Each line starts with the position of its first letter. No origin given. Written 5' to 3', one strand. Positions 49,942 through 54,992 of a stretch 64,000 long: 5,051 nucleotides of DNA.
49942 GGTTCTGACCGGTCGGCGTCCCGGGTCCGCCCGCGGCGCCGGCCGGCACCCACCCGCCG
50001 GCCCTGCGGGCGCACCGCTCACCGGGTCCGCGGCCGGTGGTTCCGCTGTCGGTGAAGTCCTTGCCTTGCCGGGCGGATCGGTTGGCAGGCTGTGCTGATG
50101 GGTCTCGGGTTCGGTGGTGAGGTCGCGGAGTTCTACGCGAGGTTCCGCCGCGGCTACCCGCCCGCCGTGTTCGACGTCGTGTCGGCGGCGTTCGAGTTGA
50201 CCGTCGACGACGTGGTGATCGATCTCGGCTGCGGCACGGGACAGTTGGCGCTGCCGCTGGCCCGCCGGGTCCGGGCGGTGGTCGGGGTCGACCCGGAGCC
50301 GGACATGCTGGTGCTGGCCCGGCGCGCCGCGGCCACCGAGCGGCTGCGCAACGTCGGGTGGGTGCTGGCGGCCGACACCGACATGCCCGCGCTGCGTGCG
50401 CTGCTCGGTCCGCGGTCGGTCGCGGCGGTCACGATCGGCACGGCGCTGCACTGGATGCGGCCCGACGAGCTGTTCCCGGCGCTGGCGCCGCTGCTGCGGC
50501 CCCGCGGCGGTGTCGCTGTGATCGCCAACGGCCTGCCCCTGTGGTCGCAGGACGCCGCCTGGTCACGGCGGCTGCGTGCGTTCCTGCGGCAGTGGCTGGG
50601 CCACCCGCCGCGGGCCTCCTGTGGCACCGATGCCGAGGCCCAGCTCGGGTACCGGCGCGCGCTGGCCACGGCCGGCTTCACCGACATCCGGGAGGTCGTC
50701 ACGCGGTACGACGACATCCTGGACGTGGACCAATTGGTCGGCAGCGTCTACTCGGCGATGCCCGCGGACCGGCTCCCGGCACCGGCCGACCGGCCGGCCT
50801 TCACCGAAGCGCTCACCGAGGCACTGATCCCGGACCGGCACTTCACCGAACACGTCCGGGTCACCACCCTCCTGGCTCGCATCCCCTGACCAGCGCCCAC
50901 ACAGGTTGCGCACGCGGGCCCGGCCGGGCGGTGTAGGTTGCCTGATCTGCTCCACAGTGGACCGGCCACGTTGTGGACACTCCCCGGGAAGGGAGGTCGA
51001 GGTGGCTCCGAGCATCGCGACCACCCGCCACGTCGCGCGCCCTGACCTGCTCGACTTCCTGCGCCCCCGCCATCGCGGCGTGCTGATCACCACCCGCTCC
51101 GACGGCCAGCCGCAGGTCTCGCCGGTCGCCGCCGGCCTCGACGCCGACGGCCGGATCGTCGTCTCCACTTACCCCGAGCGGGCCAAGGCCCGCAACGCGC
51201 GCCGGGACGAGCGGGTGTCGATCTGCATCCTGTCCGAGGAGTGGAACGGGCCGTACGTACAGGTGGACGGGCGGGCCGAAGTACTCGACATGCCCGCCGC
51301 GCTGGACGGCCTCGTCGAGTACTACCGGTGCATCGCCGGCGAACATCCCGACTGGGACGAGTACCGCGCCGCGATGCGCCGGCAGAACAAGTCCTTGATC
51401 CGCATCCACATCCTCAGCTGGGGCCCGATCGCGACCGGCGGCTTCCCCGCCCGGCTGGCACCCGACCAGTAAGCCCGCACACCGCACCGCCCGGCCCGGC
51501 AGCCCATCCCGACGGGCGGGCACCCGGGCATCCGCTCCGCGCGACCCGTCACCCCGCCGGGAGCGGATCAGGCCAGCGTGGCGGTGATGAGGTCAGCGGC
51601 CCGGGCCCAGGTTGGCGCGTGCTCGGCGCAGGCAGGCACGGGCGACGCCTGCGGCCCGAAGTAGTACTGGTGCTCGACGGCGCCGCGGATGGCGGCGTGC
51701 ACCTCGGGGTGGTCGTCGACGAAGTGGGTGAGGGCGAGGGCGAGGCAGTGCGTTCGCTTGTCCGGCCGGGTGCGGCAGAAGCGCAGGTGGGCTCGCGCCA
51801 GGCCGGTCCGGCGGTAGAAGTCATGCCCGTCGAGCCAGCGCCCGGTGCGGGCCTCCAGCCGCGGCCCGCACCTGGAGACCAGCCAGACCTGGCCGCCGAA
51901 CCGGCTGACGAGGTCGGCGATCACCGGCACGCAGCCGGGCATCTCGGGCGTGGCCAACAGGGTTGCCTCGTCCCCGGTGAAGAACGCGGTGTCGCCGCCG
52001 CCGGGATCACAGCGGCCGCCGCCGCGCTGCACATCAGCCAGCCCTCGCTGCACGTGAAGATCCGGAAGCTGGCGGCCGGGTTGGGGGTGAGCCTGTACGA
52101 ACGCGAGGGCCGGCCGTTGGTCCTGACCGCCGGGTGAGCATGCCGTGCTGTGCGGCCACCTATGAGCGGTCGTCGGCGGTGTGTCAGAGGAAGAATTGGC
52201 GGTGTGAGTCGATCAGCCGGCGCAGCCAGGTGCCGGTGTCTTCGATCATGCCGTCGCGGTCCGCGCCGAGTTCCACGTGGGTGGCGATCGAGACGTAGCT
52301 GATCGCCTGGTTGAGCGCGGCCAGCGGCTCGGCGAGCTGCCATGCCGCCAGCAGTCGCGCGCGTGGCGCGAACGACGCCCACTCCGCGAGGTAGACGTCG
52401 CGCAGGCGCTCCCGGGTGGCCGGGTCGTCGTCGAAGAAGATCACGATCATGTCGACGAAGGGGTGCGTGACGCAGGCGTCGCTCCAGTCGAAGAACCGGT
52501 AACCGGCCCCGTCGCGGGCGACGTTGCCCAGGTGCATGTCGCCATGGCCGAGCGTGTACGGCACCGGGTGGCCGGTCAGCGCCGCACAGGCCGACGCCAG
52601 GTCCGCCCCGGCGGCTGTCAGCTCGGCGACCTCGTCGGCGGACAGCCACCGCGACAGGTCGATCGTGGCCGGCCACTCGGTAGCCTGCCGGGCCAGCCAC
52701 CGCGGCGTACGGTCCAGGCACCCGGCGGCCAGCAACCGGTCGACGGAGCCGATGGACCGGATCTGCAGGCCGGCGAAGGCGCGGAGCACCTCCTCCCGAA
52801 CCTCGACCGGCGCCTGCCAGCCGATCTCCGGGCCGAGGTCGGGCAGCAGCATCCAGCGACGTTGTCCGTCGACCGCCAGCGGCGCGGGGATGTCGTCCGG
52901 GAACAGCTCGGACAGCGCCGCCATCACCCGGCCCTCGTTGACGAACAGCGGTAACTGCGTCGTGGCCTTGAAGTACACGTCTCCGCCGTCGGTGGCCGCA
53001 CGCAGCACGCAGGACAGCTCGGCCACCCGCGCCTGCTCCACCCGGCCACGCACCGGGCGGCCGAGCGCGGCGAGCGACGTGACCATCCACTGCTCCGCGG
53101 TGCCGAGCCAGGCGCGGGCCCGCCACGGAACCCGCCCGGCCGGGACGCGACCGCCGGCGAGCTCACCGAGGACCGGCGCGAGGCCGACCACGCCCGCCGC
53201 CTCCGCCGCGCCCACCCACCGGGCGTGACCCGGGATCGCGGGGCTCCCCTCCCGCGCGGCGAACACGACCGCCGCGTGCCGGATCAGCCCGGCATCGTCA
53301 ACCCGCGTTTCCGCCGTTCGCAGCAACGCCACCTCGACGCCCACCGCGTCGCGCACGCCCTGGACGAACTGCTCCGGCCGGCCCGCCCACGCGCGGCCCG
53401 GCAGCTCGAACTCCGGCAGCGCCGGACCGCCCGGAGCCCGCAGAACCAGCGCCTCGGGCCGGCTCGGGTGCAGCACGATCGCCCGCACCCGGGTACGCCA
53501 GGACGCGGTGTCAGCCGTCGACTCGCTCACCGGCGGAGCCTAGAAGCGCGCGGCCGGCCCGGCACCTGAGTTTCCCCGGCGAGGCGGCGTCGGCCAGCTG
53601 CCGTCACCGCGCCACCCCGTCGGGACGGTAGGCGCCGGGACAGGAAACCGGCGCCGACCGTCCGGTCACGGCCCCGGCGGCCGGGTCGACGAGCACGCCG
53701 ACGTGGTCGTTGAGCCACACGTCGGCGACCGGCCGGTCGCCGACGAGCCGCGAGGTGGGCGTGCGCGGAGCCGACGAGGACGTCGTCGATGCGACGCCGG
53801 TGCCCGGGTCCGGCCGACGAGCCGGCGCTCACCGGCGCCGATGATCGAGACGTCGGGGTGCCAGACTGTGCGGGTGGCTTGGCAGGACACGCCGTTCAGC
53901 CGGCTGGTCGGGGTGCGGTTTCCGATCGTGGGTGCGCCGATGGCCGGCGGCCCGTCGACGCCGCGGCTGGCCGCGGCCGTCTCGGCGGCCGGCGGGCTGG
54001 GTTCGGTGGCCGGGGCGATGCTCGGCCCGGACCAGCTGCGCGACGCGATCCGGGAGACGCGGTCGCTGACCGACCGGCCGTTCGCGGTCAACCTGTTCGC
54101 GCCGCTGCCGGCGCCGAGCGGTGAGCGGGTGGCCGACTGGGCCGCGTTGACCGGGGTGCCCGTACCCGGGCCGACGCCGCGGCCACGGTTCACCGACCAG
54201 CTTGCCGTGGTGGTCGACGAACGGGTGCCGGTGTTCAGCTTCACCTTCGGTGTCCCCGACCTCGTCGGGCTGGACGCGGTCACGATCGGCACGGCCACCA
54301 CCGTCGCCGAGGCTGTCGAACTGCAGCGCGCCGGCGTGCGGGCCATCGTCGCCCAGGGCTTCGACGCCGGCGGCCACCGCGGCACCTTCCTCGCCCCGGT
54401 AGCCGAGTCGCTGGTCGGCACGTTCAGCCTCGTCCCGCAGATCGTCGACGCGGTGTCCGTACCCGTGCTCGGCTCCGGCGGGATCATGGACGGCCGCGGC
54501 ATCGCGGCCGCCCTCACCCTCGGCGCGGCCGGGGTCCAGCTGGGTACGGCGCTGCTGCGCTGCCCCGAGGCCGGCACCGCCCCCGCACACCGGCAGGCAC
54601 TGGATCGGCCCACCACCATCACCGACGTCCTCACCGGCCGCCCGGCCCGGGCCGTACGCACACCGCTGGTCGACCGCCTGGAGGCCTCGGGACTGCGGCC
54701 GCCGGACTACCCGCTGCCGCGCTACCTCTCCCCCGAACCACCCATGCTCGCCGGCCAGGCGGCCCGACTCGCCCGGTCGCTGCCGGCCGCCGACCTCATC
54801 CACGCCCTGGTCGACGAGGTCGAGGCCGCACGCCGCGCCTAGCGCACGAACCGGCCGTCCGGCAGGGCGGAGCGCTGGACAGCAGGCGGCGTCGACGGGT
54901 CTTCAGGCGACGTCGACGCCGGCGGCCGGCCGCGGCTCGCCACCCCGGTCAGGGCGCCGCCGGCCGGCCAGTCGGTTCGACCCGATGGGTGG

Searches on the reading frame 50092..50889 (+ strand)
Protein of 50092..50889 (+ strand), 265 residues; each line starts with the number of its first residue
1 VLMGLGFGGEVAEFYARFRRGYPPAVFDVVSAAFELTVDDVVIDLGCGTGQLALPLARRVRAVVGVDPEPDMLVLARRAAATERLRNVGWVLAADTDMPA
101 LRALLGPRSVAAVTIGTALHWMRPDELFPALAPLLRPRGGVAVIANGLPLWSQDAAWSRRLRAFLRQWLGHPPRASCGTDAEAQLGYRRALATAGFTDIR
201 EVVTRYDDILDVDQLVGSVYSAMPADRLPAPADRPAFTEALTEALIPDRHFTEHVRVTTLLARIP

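Call 11: search_protein_families(library=pfam, proteins=[window:50092-50889:+], max_evalue=0.01)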
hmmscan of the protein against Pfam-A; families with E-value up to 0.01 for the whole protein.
window:50092-50889:+ (265 aa): 8 families
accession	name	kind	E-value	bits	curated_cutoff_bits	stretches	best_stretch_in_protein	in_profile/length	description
PF13649.12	Methyltransf_25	-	3.2e-14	53.8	27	1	42-139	1-97/97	Methyltransferase domain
PF08241.18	Methyltransf_11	-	2.9e-11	44.3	21.2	1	44-141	2-93/95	Methyltransferase domain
PF08242.18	Methyltransf_12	-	8.8e-10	39.6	30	1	43-140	1-97/98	Methyltransferase domain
PF13847.12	Methyltransf_31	-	3.2e-08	33.8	27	1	39-90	4-58/145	Methyltransferase domain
PF13489.12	Methyltransf_23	-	8e-06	26.1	27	1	23-82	6-61/164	Methyltransferase domain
PF01209.24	Ubie_methyltran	-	0.00029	20.7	20.1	1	41-99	50-111/233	ubiE/COQ5 methyltransferase family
PF05175.20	MTS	-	0.00032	20.8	23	1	38-95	31-89/170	Methyltransferase small domain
PF24675.1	NpmA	-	0.00042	20.1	60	1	38-100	23-91/214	16S rRNA (adenine(1408)-N(1))-methyltransferase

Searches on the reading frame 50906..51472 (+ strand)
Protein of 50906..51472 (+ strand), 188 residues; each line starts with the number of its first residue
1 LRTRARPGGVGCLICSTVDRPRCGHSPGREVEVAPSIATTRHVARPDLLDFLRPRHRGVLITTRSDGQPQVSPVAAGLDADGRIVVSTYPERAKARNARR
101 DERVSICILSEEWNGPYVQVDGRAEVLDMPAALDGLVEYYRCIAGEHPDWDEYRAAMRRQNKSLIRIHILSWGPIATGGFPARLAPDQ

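Call 11: search_protein_families(library=pfam, proteins=[window:50906-51472:+], max_evalue=0.01)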
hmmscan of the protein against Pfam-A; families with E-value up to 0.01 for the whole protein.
window:50906-51472:+ (188 aa): 3 families
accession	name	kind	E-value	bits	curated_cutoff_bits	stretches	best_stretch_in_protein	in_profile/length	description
PF01243.27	PNPOx_N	-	1.4e-15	58.2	28.1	1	48-171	5-115/120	Pyridoxamine 5'-phosphate oxidase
PF12900.13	Pyridox_ox_2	-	5.9e-05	23.5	27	1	47-139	4-102/140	Pyridoxamine 5'-phosphate oxidase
PF16242.11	Pyrid_ox_like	-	0.00022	21.2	28.8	1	49-133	7-91/149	Pyridoxamine 5'-phosphate oxidase like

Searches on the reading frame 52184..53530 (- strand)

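Call 15: search_protein_families(library=pfam, proteins=[window:52184-53530:-], max_evalue=0.01)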
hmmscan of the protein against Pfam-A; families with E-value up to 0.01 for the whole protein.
window:52184-53530:- (448 aa): 2 families
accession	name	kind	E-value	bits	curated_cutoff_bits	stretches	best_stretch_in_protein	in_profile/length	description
PF01636.29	APH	-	1.4e-12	48.3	23.2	1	198-388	39-232/239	Phosphotransferase enzyme family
PF21775.3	PutA_1st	-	5.1e-05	23.1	27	1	267-283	10-26/33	PutA, RHH domain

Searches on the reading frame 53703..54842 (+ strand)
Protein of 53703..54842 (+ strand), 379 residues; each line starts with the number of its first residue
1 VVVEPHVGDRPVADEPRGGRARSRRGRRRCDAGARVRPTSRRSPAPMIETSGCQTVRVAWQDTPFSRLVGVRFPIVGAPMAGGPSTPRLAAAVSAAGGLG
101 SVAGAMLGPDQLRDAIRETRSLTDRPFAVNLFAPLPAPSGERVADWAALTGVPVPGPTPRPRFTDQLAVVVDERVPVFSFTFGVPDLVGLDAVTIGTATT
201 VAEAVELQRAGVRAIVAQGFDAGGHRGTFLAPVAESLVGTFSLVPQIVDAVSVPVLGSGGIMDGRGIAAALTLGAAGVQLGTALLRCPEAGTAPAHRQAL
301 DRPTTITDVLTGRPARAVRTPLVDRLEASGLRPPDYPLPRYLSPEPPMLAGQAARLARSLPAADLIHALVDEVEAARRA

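Call 15: search_protein_families(library=pfam, proteins=[window:53703-54842:+], max_evalue=0.01)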
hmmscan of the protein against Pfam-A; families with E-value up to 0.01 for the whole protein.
window:53703-54842:+ (379 aa): 6 families
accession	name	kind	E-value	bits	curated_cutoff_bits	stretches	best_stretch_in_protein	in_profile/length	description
PF03060.21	NMO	-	5.5e-71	240.1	28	1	74-336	12-281/331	Nitronate monooxygenase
PF01070.24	FMN_dh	-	4.9e-05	23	24.9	1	234-286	253-307/350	FMN-dependent dehydrogenase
PF00478.31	IMPDH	-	5.3e-05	22.8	25.6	0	242-292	197-247/345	IMP dehydrogenase / GMP reductase domain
PF01180.27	DHO_dh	-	0.00031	20.5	27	1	189-284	185-272/291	Dihydroorotate dehydrogenase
PF04481.18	DUF561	-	0.00071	19.3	21.6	1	202-286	136-219/243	Protein of unknown function (DUF561)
PF00977.27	His_biosynth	-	0.0062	16.4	23.6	0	241-289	62-110/228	Histidine biosynthesis protein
